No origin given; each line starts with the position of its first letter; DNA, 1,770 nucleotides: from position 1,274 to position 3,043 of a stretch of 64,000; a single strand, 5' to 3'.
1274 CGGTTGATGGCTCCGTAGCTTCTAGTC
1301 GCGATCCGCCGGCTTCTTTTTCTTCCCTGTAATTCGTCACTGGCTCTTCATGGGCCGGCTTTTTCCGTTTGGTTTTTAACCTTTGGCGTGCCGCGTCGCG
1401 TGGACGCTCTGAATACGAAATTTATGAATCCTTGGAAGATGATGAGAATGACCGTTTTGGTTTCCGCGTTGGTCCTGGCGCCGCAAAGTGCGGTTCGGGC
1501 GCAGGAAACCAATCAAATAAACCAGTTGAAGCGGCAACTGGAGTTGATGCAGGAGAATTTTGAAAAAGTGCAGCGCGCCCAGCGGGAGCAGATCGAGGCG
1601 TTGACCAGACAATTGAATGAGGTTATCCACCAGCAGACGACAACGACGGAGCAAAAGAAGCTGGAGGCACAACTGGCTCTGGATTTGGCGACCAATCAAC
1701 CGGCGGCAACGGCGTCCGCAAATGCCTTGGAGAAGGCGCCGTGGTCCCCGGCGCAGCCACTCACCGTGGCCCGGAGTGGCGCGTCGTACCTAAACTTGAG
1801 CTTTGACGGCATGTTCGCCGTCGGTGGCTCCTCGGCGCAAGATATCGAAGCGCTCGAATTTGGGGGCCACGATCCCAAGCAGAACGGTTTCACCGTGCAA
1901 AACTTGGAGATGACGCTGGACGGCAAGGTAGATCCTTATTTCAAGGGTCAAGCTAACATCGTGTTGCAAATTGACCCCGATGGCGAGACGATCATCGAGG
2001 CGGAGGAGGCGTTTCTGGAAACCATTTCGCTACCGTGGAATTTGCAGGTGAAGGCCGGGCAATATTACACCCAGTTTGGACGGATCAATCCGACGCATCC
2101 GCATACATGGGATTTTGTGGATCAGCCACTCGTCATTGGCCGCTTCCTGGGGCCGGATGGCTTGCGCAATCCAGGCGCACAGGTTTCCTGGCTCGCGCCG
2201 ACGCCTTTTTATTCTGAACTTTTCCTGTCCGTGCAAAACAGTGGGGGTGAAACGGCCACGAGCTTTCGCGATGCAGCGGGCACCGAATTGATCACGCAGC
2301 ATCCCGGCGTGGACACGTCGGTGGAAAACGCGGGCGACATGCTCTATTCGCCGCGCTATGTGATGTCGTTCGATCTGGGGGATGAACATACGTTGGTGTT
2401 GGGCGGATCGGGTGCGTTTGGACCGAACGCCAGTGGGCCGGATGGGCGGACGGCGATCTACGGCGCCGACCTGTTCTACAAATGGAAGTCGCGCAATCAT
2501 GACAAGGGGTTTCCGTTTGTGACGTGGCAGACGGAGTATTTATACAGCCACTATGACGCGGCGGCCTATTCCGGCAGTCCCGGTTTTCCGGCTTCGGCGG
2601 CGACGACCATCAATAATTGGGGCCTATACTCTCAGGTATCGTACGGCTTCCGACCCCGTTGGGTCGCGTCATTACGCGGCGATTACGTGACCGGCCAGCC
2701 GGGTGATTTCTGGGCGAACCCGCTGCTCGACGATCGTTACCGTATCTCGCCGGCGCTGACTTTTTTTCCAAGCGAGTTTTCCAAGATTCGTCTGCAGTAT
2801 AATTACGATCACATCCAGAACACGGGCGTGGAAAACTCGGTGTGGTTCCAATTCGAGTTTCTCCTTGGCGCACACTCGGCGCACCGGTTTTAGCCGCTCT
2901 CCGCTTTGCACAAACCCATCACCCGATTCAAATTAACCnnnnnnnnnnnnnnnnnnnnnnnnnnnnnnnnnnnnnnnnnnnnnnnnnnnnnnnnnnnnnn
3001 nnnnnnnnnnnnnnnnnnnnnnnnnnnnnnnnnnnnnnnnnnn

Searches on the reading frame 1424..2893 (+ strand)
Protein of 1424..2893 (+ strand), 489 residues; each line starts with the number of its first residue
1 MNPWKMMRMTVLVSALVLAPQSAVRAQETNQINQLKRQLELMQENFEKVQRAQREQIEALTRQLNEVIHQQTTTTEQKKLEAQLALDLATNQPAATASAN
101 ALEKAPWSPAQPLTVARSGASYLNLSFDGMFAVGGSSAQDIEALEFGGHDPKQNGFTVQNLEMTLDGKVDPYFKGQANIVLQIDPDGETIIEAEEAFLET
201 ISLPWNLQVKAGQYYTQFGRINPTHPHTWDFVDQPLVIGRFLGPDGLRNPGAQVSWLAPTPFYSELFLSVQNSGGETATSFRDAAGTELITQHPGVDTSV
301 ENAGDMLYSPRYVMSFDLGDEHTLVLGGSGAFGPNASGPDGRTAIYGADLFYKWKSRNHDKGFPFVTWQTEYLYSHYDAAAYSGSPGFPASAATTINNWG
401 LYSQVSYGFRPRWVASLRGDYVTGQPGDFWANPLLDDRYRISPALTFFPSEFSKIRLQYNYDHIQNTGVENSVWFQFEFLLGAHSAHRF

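Call 4: search_protein_families(library=pfam, proteins=[window:1424-2893:+], max_evalue=0.01)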
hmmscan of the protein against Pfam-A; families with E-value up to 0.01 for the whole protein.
window:1424-2893:+ (489 aa): 0 families

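Call 6: search_protein_families(library=ncbifam, proteins=[window:1424-2893:+], max_evalue=0.01)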
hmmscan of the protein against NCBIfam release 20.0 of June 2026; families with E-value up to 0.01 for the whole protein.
window:1424-2893:+ (489 aa): 0 families

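Call 28: search_solved_structures(query=window:1424-2893:+, max_evalue=1)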
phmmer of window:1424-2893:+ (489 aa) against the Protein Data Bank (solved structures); distinct sequences matched with E-value up to 1: 1.
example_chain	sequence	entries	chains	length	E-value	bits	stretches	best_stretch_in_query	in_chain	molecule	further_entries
8oj4_H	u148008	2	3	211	0.17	13.4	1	8-86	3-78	Intermembrane phospholipid transport system binding protein MlaC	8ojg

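Call 41: search_protein_families(library=pfam, proteins=[window:1424-2893:+], max_evalue=10)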
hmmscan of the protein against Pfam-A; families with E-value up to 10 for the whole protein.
window:1424-2893:+ (489 aa): 12 families
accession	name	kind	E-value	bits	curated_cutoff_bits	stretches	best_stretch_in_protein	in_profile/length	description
PF04782.17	DUF632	-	0.029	14.1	25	1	27-83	220-276/317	Protein of unknown function (DUF632)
PF04612.17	T2SSM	-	0.079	13.6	27.8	1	9-73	27-92/160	Type II secretion system (T2SS), protein M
PF10422.14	LRS4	-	0.15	12.4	24.2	1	27-91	50-117/211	Monopolin complex subunit LRS4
PF06034.16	DUF919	-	0.19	12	21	1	27-66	8-49/62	Nucleopolyhedrovirus protein of unknown function (DUF919)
PF23922.1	DUF7261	-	0.31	11.7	27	1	8-100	21-115/169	Family of unknown function (DUF7261)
PF15917.11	Piezo_TM25-28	-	0.34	10.3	27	1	23-76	204-257/328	Piezo TM25-28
PF14357.11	DUF4404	-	0.75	10.9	27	1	30-86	3-55/83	Domain of unknown function (DUF4404)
PF16523.10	betaPIX_CC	-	1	9.7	26.8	1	30-73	39-81/85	betaPIX coiled coil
PF20512.3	PMI_typeI_hel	-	1.9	9.5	23.4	1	27-79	11-64/88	Phosphomannose isomerase type I, helical insertion domain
PF23833.1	DUF7203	-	2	9.1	27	1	437-476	64-100/109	Family of unknown function (DUF7203)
PF16357.10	PepSY_TM_like_2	-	2.6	8.4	27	1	13-99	26-110/197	Putative PepSY_TM-like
PF03961.19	FapA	-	8.1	6.4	31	0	25-79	150-205/272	Flagellar Assembly Protein A beta solenoid domain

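Call 42: find_homologous_proteins(query=window:1424-2893:+, max_evalue=0.001)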
Query window:1424-2893:+ (489 aa): 5095 proteins with E <= 0.001 among 8000 candidates; the best 120 are listed.
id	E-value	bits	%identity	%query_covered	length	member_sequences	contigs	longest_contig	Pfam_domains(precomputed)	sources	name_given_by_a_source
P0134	0.0e+0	1129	100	100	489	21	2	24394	-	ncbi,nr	ncbi:MAG: hypothetical protein IT579_17695 [Verrucomicrobia subdivision 3 bacterium]|nr:hypothetical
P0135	0.0e+0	1020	89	100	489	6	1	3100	-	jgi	jgi:hypothetical protein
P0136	3.8e-293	990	88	99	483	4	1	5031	-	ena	-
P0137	1.2e-288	975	87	98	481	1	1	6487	-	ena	-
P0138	1.0e-261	887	78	99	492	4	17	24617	-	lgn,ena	-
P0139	1.2e-260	883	84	92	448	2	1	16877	-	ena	-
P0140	6.1e-260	881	78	98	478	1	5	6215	-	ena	-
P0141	7.8e-253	857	76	99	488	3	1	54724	-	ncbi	-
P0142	2.4e-249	846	76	98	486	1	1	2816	-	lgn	-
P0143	1.1e-246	837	75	98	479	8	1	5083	-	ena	-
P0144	4.2e-241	819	73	99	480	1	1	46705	-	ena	-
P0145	8.2e-237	804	73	99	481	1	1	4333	-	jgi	-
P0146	1.2e-234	797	72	99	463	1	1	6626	-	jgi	jgi:hypothetical protein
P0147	2.1e-234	797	72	99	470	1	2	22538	-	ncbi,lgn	-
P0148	2.5e-227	773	70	99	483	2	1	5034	-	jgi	jgi:hypothetical protein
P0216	8.6e-168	577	55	99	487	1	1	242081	-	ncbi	-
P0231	7.1e-166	570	53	99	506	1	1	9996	PF07642.18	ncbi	-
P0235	2.4e-165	569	52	99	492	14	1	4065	PF07642.18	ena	-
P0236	2.7e-165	569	54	95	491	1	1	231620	-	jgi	jgi:hypothetical protein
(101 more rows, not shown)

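Call 44: find_encoding_contigs(protein=P0216, flank=8000, max_places=1)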
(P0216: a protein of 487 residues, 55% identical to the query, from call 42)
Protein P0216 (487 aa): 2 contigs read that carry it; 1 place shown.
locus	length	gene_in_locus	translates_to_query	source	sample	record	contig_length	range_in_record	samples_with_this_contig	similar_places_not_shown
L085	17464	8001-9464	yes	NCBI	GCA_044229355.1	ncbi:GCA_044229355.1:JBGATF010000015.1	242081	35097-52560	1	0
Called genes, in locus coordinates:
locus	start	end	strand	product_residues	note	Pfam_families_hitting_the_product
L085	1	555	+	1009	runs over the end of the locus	PF05569:Peptidase_M56, PF13899:Thioredoxin_7, PF00263:Secretin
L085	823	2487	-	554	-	PF07394:DUF1501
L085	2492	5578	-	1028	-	PF02018:CBM_4_9 (weak), PF08811:DUF1800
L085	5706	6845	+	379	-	PF00480:ROK (faint)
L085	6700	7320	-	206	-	PF05598:DUF772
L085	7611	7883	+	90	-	-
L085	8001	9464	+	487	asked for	-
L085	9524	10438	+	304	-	PF01297:ZnuA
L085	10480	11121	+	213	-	PF00005:ABC_tran, PF02463:SMC_N (faint), PF13304:AAA_21 (weak)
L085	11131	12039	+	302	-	PF00950:ABC-3, PF01032:FecCD (weak)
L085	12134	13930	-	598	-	PF01839:FG-GAP (faint), PF13517:FG-GAP_3, PF07593:UnbV_ASPIC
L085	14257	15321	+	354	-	PF00119:ATP-synt_A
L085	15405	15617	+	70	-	PF00137:ATP-synt_C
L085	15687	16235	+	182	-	PF00430:ATP-synt_B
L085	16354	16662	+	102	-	PF00213:OSCP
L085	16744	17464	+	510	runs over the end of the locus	PF02874:ATP-synt_ab_N, PF00006:ATP-synt_ab, PF00306:ATP-synt_ab_C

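Call 45: find_encoding_contigs(protein=P0236, flank=8000, max_places=1)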
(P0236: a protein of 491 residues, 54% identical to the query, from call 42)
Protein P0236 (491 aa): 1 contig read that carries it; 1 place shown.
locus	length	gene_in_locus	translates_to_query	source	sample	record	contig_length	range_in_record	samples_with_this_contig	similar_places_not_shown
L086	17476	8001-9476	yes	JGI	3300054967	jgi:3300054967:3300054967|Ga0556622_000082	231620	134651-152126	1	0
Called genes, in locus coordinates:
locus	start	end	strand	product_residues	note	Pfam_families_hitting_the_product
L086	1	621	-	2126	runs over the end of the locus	-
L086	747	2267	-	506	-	PF01555:N6_N4_Mtase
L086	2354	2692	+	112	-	PF00886:Ribosomal_S16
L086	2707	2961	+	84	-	PF13083:KH_KhpA-B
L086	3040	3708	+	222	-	PF01746:tRNA_m1G_MT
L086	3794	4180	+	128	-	PF01245:Ribosomal_L19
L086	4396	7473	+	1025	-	PF07517:SecA_DEAD, PF00270:DEAD (faint), PF01043:SecA_PP_bind, PF21090:P-loop_SecA, PF07516:SecA_SW, PF02810:SEC-C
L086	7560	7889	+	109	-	-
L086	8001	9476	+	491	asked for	-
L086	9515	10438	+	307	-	PF01297:ZnuA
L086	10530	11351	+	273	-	PF00950:ABC-3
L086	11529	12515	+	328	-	PF00119:ATP-synt_A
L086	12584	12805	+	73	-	PF00137:ATP-synt_C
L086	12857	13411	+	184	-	PF00430:ATP-synt_B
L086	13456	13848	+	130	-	PF00213:OSCP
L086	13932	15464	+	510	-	PF02874:ATP-synt_ab_N, PF00006:ATP-synt_ab, PF00306:ATP-synt_ab_C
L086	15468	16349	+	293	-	PF00231:ATP-synt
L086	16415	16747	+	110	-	PF05635:23S_rRNA_IVP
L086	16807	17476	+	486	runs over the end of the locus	PF02874:ATP-synt_ab_N, PF00006:ATP-synt_ab, PF22919:ATP-synt_VA_C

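Call 56: predict_structure(alignment_id=A4)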
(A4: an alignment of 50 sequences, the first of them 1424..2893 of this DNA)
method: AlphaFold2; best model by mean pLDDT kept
length: 489 residues; sequences in the alignment: 50
mean_pLDDT: 74.4   pTM: 0.67
mean pLDDT of the five models: 74.4, 73.3, 69.7, 66.3, 65.9
residues with pLDDT >= 90: 131; 70-90: 197; 50-70: 79; < 50: 82
segments of 3 or more residues with pLDDT < 50: 1-3, 14-28, 71-81, 83-104, 141-153, 223-230, 428-430, 485-489
pLDDT, mean of each block of 10 residues (from residue 1): 50 47 46 71 79 78 68 45 44 34 51 56 71 73 45 56 72 81 68 85 90 86 46 73 80 94 95 80 67 76 93 94 95 88 94 89 88 92 84 89 93 92 69 72 91 87 87 84 53
secondary structure, 60 per line:
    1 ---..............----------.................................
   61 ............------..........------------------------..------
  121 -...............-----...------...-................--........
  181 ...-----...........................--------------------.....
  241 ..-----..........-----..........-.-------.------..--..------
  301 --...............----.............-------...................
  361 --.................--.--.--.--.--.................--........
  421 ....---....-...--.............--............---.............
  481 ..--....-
elements in order: H4-17 H28-72 H79-88 E122-136 E155-170 E173-183 E189-203 E207-215 H236-242 E248-257 E263-272 E306-317 E322-334 E342-360 E363-379 E394-410 E413-424 H428-431 E438-450 E453-464 E468-482 H485-488

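Call 60: fold_search(model_id=the predicted structure, library=pdb)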
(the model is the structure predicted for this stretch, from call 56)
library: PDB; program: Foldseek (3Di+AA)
matches with E <= 10: 785; with E <= 0.001: 214
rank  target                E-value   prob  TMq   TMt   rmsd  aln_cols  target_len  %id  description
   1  5mdo_A                6.5e-12  1.00  0.46  0.62   6.0       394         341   14  Crystal structure of in vitro folded Chitoporin VhChip from Vibrio harveyi (crystal form I) (released 2017-12-20)
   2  6ehe                  9.8e-12  1.00  0.45  0.68   6.2       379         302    8  OmpTdeltaL8 (loop L8 deletion mutant of OmpT), an outer membrane protein of Vibrio cholerae (released 2018-04-25)
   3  5mdq_A                4.2e-11  1.00  0.46  0.61   6.2       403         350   14  Crystal structure of outer membrane expressed Chitoporin VhChip from Vibrio harveyi (released 2017-12-20)
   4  2o4v_A                4.9e-11  1.00  0.49  0.57   7.6       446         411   12  An arginine ladder in OprP mediates phosphate specific transfer across the outer membrane (released 2006-12-26)
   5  4rjw                  1.3e-10  1.00  0.47  0.53   7.4       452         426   12  Crystal structure of Pseudomonas aeruginosa OprO (released 2015-10-21)
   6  4rjx                  1.6e-10  1.00  0.46  0.53   7.5       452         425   13  Crystal structure of the OprO mutant protein F62Y/D114Y (released 2015-10-21)
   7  7eqm_A                1.8e-10  1.00  0.45  0.63   6.1       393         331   14  Apo Truncated VhChiP (Delta 1-19) (released 2022-08-10)
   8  6eus_A                3.2e-10  1.00  0.47  0.62   7.4       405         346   13  Crystal structure of the outer membrane channel DcaP of Acinetobacter baumannii (released 2018-11-14)
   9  6ehf                  7.7e-10  1.00  0.44  0.64   7.0       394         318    8  OmpT (in-vitro folded), an outer membrane protein Vibrio cholerae (trimer form) (released 2018-04-25)
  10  5oyk                  8.1e-10  1.00  0.43  0.63   7.0       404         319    8  Outer-membrane expressed OmpT of Vibrio cholerae (released 2018-04-25)
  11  5ldv                  1.1e-09  1.00  0.37  0.43  16.6       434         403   12  Crystal Structures of MOMP from Campylobacter jejuni (released 2016-10-26)
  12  6ehb_C                1.1e-09  1.00  0.41  0.58   7.8       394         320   10  OmpU, an outer membrane protein, of Vibrio cholerae (released 2018-04-25)
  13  5fvn_A                1.9e-09  1.00  0.47  0.65   7.0       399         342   12  X-ray crystal structure of Enterobacter cloacae OmpE36 porin. (released 2016-08-10)
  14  4kr8_A                2.8e-09  1.00  0.40  0.53   7.5       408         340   10  Salmonella typhi OmpF complex with Daunomycin (released 2014-05-28)
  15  6ehb_B                3.0e-09  1.00  0.40  0.57   7.9       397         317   10  OmpU, an outer membrane protein, of Vibrio cholerae (released 2018-04-25)
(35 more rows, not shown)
